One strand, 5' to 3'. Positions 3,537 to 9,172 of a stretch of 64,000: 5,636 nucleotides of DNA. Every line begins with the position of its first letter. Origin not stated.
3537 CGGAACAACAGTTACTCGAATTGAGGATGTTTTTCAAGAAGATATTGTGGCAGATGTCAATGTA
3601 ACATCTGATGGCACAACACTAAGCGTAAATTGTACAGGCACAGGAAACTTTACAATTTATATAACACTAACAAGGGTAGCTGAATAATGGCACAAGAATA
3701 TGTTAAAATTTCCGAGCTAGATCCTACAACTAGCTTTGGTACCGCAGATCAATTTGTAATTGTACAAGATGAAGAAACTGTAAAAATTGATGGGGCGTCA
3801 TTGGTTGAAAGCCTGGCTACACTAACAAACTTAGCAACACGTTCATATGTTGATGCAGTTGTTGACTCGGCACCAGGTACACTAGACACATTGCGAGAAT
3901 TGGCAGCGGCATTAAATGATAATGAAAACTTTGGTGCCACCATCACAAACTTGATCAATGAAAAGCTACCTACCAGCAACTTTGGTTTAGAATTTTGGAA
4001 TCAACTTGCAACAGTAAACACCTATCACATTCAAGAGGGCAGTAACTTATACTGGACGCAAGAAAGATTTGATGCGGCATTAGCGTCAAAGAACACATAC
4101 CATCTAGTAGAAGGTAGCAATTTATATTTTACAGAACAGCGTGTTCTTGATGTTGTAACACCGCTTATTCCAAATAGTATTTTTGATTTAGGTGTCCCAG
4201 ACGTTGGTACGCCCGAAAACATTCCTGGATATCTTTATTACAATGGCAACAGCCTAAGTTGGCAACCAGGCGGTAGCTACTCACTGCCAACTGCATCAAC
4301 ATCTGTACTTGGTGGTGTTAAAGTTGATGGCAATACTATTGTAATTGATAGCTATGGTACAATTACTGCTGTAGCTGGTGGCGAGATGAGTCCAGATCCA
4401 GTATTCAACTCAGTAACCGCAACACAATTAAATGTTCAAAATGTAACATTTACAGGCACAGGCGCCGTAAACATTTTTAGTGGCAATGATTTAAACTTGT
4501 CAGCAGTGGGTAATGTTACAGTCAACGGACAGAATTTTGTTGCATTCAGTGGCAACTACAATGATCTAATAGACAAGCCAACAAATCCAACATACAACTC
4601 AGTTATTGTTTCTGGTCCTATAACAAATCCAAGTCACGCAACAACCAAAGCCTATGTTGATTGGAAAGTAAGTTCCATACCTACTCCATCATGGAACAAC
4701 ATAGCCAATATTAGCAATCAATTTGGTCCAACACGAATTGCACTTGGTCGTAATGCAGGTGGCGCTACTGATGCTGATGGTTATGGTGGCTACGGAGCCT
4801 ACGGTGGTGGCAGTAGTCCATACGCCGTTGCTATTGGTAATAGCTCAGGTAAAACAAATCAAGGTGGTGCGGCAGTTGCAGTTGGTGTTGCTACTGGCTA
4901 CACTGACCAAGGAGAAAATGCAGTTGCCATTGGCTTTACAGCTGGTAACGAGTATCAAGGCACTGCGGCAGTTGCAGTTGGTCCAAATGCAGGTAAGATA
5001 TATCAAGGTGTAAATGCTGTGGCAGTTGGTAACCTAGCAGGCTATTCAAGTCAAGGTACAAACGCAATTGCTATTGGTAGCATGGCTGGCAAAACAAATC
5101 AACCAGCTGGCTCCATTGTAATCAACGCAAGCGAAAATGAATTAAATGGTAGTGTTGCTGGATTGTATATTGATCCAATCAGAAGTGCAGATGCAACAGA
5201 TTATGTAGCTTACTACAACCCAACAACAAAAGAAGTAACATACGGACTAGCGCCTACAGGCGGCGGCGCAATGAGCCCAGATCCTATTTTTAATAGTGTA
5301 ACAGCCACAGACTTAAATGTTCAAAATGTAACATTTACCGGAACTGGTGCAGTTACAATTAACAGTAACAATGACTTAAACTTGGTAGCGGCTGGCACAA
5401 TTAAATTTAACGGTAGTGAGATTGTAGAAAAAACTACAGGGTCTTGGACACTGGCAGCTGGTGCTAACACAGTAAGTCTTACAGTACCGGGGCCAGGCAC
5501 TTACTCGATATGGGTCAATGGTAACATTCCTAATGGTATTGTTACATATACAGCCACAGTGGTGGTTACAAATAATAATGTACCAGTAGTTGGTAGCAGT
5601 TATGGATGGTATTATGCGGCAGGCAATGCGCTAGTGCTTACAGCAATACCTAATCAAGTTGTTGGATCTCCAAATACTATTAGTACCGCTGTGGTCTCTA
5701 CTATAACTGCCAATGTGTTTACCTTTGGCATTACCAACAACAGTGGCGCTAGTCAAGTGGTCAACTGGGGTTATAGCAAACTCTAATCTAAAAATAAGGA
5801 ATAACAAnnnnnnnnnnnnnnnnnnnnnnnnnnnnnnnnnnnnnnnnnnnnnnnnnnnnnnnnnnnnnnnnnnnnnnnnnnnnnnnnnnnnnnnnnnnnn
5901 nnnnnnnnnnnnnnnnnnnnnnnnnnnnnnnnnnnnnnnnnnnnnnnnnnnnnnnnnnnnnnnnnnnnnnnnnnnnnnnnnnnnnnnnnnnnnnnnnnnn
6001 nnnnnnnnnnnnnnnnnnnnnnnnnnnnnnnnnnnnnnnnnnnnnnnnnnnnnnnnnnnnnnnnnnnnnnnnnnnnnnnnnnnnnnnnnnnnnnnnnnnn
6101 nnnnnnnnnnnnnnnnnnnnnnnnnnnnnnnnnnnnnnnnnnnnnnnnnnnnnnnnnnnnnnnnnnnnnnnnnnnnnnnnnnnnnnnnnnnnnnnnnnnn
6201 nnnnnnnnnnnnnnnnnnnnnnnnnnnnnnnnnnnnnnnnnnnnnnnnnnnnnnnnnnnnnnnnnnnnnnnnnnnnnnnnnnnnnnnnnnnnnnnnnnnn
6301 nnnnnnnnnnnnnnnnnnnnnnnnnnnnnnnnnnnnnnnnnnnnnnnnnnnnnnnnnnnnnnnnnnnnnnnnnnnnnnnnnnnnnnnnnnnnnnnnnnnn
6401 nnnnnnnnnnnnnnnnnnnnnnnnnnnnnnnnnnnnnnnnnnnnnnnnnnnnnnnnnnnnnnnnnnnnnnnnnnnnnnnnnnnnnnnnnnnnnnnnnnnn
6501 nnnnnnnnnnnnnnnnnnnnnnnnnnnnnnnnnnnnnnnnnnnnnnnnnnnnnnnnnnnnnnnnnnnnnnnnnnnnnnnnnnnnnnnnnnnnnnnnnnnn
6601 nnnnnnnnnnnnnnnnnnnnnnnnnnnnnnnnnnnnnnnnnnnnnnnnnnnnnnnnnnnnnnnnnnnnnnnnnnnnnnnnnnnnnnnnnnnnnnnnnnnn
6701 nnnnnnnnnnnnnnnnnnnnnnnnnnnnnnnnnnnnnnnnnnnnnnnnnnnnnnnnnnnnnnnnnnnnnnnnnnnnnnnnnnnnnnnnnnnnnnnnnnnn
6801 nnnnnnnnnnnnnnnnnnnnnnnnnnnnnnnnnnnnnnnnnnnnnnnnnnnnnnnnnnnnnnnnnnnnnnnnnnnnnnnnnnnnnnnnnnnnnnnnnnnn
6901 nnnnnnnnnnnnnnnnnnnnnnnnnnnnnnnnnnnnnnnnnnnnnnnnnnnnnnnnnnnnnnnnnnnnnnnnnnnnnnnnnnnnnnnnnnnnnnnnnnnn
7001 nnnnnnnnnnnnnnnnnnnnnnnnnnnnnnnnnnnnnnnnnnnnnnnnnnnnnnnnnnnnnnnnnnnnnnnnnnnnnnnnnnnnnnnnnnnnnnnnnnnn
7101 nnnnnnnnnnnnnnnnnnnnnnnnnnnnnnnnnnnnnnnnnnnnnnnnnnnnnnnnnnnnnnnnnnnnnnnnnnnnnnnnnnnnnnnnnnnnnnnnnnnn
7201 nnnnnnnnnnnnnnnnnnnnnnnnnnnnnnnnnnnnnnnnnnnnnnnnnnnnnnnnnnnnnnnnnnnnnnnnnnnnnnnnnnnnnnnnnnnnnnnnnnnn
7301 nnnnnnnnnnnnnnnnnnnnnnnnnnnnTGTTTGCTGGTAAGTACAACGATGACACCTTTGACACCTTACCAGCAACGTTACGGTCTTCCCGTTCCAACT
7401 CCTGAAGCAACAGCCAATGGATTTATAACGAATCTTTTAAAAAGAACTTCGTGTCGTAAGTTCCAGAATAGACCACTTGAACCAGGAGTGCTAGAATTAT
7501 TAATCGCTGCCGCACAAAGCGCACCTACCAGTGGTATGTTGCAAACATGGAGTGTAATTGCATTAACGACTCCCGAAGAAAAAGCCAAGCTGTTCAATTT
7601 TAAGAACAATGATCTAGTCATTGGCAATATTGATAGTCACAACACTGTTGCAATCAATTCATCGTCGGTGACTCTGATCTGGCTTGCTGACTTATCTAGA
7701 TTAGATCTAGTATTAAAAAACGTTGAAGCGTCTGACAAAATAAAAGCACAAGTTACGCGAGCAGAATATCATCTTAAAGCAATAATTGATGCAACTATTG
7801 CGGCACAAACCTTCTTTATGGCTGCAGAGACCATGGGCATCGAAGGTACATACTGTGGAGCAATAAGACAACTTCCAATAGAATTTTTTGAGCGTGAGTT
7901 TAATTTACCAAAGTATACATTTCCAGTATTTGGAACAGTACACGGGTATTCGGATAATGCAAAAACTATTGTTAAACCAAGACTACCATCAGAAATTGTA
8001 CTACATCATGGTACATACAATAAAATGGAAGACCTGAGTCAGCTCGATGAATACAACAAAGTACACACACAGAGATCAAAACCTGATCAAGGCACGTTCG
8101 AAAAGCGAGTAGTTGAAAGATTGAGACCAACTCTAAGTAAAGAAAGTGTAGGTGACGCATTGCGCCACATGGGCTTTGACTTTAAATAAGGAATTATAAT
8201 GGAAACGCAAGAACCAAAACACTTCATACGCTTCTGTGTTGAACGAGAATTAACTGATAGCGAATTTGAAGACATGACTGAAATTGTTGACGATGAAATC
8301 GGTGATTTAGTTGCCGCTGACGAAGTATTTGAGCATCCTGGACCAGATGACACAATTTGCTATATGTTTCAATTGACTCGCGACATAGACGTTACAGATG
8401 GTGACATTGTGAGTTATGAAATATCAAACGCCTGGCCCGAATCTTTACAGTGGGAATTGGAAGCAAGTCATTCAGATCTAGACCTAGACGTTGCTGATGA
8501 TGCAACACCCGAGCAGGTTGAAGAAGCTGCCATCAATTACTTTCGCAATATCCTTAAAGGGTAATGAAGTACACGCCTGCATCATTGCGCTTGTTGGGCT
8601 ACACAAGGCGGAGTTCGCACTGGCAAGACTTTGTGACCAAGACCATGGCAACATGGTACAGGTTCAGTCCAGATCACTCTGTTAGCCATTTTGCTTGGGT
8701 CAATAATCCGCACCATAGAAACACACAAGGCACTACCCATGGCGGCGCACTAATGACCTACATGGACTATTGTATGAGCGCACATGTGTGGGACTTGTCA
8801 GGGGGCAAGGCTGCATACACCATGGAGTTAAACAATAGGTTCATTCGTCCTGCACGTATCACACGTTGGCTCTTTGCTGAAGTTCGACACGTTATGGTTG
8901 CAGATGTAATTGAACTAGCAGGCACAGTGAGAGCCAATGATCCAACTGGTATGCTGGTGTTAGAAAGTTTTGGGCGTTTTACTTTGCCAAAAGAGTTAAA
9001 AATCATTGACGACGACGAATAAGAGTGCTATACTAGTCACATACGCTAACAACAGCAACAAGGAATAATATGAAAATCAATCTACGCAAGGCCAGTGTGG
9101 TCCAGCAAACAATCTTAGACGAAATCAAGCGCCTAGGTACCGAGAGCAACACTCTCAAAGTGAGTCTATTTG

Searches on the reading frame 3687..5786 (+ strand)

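Call 31: search_protein_families(library=phrogs, proteins=[window:3687-5786:+], max_evalue=0.001)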
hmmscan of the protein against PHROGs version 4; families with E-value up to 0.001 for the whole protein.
window:3687-5786:+ (699 aa): 7 families
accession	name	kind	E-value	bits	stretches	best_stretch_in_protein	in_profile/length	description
phrog_1197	-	tail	3e-12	47.4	1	53-97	197-241/715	tail protein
phrog_2631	-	tail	3.3e-11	43.5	1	47-96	369-422/644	tail fiber protein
phrog_23820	-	tail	1.4e-08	36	1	37-93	91-147/221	tail fiber protein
phrog_4757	-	unknown function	3.8e-08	33.9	1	48-95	95-142/359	-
phrog_7032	-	tail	9.6e-08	31.6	1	52-97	283-328/866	tail fiber protein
phrog_8713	-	tail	5.6e-06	26.6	1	51-95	426-470/509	tail fiber protein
phrog_18608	-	unknown function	0.00086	19.7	0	55-94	169-208/416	-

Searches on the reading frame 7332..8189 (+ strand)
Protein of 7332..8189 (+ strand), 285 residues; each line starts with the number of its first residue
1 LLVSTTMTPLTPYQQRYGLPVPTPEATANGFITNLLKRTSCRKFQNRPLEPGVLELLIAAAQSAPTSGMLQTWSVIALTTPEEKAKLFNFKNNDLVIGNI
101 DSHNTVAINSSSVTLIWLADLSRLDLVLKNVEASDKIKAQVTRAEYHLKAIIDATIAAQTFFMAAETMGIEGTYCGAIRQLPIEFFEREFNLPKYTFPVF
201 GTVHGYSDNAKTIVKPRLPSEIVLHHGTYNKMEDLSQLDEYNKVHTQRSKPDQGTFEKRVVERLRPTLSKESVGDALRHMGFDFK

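Call 5: search_protein_families(library=pfam, proteins=[window:7332-8189:+], max_evalue=0.01)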
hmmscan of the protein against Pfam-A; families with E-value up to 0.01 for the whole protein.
window:7332-8189:+ (285 aa): 1 family
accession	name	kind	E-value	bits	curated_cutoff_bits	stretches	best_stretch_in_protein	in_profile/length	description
PF00881.29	Nitroreductase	-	7.2e-18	65.8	23.5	1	36-205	2-166/167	Nitroreductase family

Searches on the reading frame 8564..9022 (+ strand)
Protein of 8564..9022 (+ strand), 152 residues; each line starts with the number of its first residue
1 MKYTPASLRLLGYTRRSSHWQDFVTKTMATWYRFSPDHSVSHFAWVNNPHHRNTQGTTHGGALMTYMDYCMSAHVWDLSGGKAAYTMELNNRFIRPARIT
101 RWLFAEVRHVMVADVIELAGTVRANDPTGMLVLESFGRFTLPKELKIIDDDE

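Call 5: search_protein_families(library=pfam, proteins=[window:8564-9022:+], max_evalue=0.01)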
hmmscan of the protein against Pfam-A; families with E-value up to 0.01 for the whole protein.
window:8564-9022:+ (152 aa): 2 families
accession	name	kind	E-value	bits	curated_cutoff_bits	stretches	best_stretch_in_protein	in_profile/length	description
PF03061.28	4HBT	-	2.9e-09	37.6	20.6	1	55-108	1-55/79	Thioesterase superfamily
PF20789.3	4HBT_3C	-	0.00047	20.8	24.1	1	44-114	44-114/140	Acyl-CoA thioesterase C-terminal domain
